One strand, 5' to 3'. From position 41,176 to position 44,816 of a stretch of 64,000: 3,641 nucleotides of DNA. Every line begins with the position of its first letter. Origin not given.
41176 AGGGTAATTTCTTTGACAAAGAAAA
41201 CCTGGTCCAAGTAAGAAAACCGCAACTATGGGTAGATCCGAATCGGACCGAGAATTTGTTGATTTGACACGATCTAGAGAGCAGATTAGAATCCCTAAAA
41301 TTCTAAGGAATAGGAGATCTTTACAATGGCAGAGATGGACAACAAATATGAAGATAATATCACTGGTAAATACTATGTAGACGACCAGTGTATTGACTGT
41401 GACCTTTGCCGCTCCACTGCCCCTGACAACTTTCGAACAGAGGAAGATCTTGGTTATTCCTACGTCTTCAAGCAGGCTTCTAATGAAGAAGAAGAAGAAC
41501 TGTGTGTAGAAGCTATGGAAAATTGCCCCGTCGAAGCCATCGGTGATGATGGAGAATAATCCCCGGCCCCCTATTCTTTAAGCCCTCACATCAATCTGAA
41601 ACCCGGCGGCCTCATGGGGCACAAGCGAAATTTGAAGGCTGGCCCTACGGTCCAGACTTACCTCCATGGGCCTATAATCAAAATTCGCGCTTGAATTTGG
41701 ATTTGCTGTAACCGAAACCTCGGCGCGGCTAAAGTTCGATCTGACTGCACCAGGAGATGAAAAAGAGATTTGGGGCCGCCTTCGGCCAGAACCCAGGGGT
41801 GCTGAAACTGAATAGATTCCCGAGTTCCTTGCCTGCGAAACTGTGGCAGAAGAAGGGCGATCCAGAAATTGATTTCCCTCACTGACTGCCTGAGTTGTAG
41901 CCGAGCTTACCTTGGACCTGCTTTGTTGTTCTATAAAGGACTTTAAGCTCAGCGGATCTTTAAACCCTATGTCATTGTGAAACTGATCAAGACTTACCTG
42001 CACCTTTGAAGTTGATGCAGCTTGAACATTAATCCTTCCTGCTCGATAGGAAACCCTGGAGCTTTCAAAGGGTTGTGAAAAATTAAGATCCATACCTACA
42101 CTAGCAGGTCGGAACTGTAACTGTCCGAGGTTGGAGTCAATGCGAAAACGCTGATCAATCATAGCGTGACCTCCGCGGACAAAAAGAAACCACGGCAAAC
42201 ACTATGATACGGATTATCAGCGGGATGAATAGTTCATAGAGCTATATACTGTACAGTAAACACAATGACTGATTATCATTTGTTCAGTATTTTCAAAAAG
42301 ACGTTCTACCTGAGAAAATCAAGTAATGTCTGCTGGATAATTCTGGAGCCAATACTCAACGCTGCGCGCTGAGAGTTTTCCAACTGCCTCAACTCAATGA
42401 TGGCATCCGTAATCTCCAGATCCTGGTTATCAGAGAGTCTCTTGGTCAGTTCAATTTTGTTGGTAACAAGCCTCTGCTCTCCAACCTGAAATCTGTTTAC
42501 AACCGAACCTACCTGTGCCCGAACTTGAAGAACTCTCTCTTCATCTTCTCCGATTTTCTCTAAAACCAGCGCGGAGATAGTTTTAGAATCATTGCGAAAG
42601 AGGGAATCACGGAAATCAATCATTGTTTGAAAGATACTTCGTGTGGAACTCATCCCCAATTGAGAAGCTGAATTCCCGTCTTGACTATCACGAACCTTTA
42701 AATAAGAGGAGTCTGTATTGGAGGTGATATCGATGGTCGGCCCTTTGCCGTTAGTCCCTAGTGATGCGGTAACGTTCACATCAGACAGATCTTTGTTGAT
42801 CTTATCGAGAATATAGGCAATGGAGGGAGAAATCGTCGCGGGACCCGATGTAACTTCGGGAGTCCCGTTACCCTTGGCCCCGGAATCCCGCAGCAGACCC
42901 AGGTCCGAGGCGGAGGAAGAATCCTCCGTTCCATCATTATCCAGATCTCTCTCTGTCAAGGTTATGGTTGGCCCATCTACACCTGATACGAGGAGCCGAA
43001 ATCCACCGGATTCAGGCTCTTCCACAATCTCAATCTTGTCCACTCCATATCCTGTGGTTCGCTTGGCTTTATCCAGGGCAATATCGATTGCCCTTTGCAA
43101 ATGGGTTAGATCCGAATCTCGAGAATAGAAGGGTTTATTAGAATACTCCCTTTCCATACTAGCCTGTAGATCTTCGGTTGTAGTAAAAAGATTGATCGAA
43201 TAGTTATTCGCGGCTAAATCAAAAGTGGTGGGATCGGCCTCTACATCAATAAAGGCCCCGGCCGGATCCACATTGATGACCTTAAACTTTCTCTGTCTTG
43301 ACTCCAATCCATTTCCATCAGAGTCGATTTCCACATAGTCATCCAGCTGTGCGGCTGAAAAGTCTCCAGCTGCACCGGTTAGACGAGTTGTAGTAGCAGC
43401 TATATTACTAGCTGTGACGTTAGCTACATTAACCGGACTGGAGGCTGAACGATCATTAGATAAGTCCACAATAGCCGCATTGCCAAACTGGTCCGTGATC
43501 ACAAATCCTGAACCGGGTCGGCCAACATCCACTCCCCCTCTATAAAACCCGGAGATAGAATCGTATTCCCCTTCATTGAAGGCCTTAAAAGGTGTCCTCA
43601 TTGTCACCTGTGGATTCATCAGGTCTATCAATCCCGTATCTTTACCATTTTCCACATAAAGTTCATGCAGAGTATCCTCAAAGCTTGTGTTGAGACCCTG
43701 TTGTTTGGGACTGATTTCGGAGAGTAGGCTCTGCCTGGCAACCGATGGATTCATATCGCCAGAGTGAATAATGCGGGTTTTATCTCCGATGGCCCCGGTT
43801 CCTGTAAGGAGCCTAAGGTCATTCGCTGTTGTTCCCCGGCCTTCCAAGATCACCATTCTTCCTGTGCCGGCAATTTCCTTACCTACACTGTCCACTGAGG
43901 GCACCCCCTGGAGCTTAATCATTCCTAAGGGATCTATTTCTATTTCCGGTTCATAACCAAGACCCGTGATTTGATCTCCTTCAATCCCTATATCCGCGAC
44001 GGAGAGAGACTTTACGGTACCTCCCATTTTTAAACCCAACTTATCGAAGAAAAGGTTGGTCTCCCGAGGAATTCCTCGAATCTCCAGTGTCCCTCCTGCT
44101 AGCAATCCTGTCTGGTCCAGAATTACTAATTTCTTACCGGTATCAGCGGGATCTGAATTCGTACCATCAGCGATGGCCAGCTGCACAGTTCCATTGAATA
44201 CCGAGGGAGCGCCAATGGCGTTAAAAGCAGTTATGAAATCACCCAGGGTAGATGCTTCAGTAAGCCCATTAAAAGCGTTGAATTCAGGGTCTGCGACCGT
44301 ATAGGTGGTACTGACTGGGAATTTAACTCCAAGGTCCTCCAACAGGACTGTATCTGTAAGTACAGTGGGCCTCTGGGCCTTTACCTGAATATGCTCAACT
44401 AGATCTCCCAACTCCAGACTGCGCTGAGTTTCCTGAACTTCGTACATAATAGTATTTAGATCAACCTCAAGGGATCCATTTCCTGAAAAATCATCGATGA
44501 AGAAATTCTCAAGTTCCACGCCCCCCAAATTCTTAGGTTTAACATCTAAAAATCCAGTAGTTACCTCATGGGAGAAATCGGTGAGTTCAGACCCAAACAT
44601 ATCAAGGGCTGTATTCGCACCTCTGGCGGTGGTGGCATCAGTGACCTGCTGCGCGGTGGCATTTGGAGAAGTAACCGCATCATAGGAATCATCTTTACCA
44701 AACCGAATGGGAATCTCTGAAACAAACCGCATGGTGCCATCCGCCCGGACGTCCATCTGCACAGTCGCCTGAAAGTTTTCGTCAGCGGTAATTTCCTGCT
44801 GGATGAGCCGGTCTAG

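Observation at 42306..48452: Giant (2048 aa) FlgL hook-filament junction protein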

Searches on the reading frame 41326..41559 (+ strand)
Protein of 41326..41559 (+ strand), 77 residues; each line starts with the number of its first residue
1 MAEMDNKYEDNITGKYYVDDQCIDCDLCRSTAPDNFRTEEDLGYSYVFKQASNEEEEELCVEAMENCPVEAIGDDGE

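Call 59: search_protein_families(library=ncbifam, proteins=[window:41326-41559:+], max_evalue=0.01)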
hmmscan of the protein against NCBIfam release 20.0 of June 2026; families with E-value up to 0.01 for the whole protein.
window:41326-41559:+ (77 aa): 6 families
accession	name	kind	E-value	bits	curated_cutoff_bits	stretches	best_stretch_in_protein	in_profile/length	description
NF040864.1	HgcB_ferredoxin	equivalog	3.5e-05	23.6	99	1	7-72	1-61/93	mercury methylation ferredoxin HgcB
NF058577.1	FdxA_fam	equivalog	7e-05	22.9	65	1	15-33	30-49/52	4Fe-4S ferredoxin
NF038196.1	ferrodoxin_EFR1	subfamily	0.00079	19.5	75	1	10-72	174-229/242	EFR1 family ferrodoxin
NF042909.1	FMH_DH_FwdF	exception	0.0017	17.5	375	1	6-72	209-274/336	tungsten-dependent formylmethanofuran dehydrogenase subunit FwdF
NF040684.1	PorD_Arch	equivalog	0.0031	17.6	120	1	17-73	29-80/85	pyruvate synthase subunit PorD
NF033683.1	di_4Fe-4S_YfhL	equivalog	0.0034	17.7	86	0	18-75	5-63/80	YfhL family 4Fe-4S dicluster ferredoxin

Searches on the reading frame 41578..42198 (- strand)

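Call 5: search_protein_families(library=pfam, proteins=[window:41578-42198:-], max_evalue=0.01)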
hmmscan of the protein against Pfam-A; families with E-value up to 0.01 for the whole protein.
window:41578-42198:- (206 aa): 1 family
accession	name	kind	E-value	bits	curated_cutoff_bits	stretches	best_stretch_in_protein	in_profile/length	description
PF20074.4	DUF6470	-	9.4e-07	29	28.9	1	62-191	42-177/178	Family of unknown function (DUF6470)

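Call 6: search_protein_families(library=ncbifam, proteins=[window:41578-42198:-], max_evalue=0.01)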
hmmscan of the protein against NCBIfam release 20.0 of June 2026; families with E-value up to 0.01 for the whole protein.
window:41578-42198:- (206 aa): 0 families

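Call 59: search_protein_families(library=ncbifam, proteins=[window:41578-42198:-], max_evalue=0.01)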
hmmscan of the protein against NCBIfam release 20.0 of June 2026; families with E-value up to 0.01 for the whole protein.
window:41578-42198:- (206 aa): 0 families

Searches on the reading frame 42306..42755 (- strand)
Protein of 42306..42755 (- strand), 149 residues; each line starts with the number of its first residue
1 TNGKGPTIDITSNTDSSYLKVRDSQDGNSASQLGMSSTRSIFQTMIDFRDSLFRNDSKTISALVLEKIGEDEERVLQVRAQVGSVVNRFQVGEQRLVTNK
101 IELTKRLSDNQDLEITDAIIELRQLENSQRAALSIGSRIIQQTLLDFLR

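Call 50: search_solved_structures(query=window:42309-42707:-, max_evalue=1, show_alignments=1)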
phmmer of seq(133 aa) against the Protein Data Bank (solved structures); distinct sequences matched with E-value up to 1: 3.
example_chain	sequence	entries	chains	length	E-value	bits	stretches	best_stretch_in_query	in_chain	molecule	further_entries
1g61_A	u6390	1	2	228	0.00094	22.6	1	36-124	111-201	TRANSLATION INITIATION FACTOR 6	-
9au6_A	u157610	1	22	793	0.79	13.1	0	44-107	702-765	Flagellin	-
9gwj_A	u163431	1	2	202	0.82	13.1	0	30-90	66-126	AFG2-interacting ribosome maturation factor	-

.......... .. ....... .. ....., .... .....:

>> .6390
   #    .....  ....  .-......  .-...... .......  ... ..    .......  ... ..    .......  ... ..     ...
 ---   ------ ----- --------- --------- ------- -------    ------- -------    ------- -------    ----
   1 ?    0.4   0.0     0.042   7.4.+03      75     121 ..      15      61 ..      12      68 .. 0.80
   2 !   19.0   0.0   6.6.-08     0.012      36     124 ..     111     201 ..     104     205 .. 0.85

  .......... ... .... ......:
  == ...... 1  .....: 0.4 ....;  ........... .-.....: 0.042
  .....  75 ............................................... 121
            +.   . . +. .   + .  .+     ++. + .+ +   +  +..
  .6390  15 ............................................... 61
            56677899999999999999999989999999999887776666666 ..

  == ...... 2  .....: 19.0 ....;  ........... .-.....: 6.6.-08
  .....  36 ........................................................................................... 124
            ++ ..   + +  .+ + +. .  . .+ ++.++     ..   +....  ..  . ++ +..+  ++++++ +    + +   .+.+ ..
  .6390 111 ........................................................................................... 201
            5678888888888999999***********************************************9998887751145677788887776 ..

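Call 59: search_protein_families(library=ncbifam, proteins=[window:42306-42755:-], max_evalue=0.01)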
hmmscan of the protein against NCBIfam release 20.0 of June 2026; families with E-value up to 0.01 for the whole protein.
window:42306-42755:- (149 aa): 6 families
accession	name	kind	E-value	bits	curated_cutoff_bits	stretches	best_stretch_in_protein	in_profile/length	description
NF005187.0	PRK06663.1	equivalog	2.2e-27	95.9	337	1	36-149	306-419/419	flagellar hook-associated protein 3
TIGR02550.1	flagell_flgL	equivalog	6.6e-24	85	127.2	1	15-148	265-387/387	flagellar hook-associated protein FlgL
NF003127.0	PRK04046.1-3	equivalog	7.2e-07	29.2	333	1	52-141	109-200/227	translation initiation factor IF-6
NF005980.0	PRK08073.1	equivalog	2.3e-05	23.8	291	1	34-147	174-286/287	flagellar hook-associated protein 3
NF006265.0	PRK08412.1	equivalog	2.9e-05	22.4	749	1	66-148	745-827/827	flagellar hook-associated protein FlgL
NF004669.0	PRK06008.1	equivalog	0.00022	20.7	230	1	29-148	228-348/348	flagellar hook-associated family protein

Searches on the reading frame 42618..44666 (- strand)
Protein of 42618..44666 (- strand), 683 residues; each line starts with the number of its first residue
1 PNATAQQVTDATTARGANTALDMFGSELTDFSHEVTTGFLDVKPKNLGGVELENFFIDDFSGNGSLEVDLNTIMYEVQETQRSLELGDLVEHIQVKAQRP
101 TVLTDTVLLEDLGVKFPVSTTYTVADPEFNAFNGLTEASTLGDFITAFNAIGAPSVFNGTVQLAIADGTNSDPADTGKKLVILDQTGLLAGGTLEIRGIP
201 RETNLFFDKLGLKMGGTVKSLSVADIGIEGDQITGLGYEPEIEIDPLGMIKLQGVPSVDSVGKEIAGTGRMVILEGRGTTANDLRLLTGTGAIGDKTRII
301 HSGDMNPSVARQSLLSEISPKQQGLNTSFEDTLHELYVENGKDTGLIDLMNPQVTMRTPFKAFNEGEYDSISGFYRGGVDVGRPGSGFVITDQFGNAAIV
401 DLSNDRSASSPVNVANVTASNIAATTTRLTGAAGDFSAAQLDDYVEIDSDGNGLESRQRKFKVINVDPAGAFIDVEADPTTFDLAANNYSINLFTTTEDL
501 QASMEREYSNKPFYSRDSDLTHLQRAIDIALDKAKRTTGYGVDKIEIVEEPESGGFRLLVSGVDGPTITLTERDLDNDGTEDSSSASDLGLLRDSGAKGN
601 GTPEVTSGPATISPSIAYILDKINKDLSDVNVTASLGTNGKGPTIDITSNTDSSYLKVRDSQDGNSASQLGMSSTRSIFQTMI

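Call 43: predict_structure(alignment_id=A2)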
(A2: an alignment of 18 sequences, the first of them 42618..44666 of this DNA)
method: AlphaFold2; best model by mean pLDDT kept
length: 683 residues; sequences in the alignment: 18
mean_pLDDT: 74.0   pTM: 0.50
mean pLDDT of the five models: 74.0, 72.4, 70.3, 67.1, 54.4
residues with pLDDT >= 90: 87; 70-90: 388; 50-70: 126; < 50: 82
segments of 3 or more residues with pLDDT < 50: 28-43, 153-156, 304-316, 320-332, 638-643, 663-683
pLDDT, mean of each block of 10 residues (from residue 1): 63 54 48 38 53 84 82 74 77 85 86 71 64 81 84 53 86 85 80 69 70 79 82 80 72 80 73 82 68 66 43 45 41 69 81 83 71 65 86 91 79 89 91 89 86 64 91 90 79 88 81 73 91 86 91 86 88 85 88 86 88 77 75 60 60 66 44 33 30
secondary structure, 60 per line:
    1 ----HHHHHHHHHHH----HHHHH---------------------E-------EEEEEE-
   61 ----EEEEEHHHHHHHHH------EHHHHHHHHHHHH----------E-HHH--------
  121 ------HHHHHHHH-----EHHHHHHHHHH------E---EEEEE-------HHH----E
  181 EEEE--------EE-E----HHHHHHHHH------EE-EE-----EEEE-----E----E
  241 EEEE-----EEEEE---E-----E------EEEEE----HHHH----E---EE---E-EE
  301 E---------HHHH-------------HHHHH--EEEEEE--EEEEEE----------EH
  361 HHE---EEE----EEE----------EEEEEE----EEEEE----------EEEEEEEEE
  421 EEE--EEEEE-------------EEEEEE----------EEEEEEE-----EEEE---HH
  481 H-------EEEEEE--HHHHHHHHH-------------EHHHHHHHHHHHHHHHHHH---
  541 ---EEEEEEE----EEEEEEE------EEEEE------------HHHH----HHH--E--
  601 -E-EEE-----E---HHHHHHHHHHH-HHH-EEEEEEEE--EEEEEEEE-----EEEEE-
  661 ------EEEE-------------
elements in order (helices of 4 or more, strands of 3 or more residues): H5-15 H20-24 E54-59 E65-69 H70-78 H86-97 H127-134 H141-150 E161-165 E180-184 H201-209 E226-229 E240-244 E250-254 E271-275 H280-283 E299-301 H311-314 H328-332 E335-340 E343-348 E367-369 E374-376 E387-392 E397-401 E412-423 E426-430 E444-449 E460-466 E472-475 E489-494 H497-505 H520-537 E544-550 E555-561 E568-572 H585-588 E604-606 H616-626 E632-639 E642-649 E655-659 E667-670

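Call 46: fold_search(model_id=the predicted structure, library=pdb)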
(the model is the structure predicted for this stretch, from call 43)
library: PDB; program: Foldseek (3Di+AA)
matches with E <= 10: 543; with E <= 0.001: 0
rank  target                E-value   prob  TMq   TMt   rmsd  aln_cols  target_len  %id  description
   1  7xlz_A                1.3e-02  0.99  0.10  0.26   8.1       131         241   15  Structure of siderophore-interacting protein from Vibrio anguillarum (released 2023-05-31)
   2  9l0f_G                1.5e-02  0.69  0.11  0.29  23.3       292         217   11  Structure of flexible tail tube of bacteriophage T1 (released 2025-03-12)
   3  4p22_B                2.5e-02  1.00  0.11  0.19   7.3       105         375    8  Crystal Structure of N-terminal Fragments of E1 (released 2015-02-25)
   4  6qum_F                3.2e-02  1.00  0.09  0.13   2.9        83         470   22  Thermus thermophilus V/A-type ATPase/synthase, rotational state 1 (released 2019-08-28)
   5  9in6_M                3.2e-02  0.98  0.10  0.17  10.9       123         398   15  Capsid of Vibrio cholerae phage mature VP1 (released 2024-08-14)
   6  7xlz_B                3.2e-02  0.93  0.09  0.22   8.8       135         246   17  Structure of siderophore-interacting protein from Vibrio anguillarum (released 2023-05-31)
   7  7sol_C                5.1e-02  0.84  0.11  0.08  17.9       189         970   10  Crystal Structures of the bispecific ubiquitin/FAT10 activating enzyme, Uba6 (released 2022-11-02)
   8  9dqc_A                5.1e-02  0.11  0.10  0.16  20.3       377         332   11  Hare calicivirus protruding domain and A-trisaccharide complex (released 2024-10-30)
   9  8rk3_b                5.1e-02  0.04  0.09  0.09  34.4       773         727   11  Bacteriophage JBD30 baseplate - composite structure (released 2024-08-14)
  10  9bev_A                5.6e-02  0.96  0.09  0.11   4.4        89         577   13  Structure of GH110A in complex with a lambda-carrageenan oligosaccharide (released 2025-08-27)
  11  9qiv_B                6.3e-02  0.87  0.10  0.07  17.5       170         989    9  Consensus structure of UBA6-BIRC6 (alternative conformation) (released 2025-10-29)
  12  2gk6_A                6.3e-02  0.85  0.10  0.11   8.8       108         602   13  Structural and Functional insights into the human Upf1 helicase core (released 2007-01-09)
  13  6r0w_E                6.7e-02  0.99  0.09  0.13   3.2        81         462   20  Thermus thermophilus V/A-type ATPase/synthase, rotational state 2 (released 2019-08-28)
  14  9mc7_A                7.9e-02  0.99  0.12  0.09   4.5       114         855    8  Cryo-EM structure of Human UBA1-UBE2O-Ub -Recruitment state 4 (released 2026-03-25)
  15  9beh_A                7.9e-02  0.94  0.09  0.11   4.3        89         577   13  Structure of GH110A in complex with galactose-6-sulfate (released 2025-08-27)
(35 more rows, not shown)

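Call 47: search_protein_representatives(alignment_id=A2)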
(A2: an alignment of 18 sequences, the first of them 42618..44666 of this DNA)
Query: 18 sequences, 680 profile positions. Proteins with E-value up to 0.001 (for the whole library): 8; up to 1e-10: 7; up to 1e-30: 7. The best 8 are listed.
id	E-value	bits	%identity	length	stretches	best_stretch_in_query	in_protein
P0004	0.0e+00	1110.8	-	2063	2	2-680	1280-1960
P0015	2.2e-283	958.5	-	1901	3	6-680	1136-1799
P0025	6.9e-238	808.1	-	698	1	103-680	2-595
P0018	1.6e-231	787.1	-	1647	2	2-407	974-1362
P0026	1.9e-206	704.3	-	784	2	2-406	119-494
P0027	1.4e-113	397.4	-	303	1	462-680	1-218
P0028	1.7e-79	284.6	-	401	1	477-680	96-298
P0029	5.0e-05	38.6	-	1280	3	612-679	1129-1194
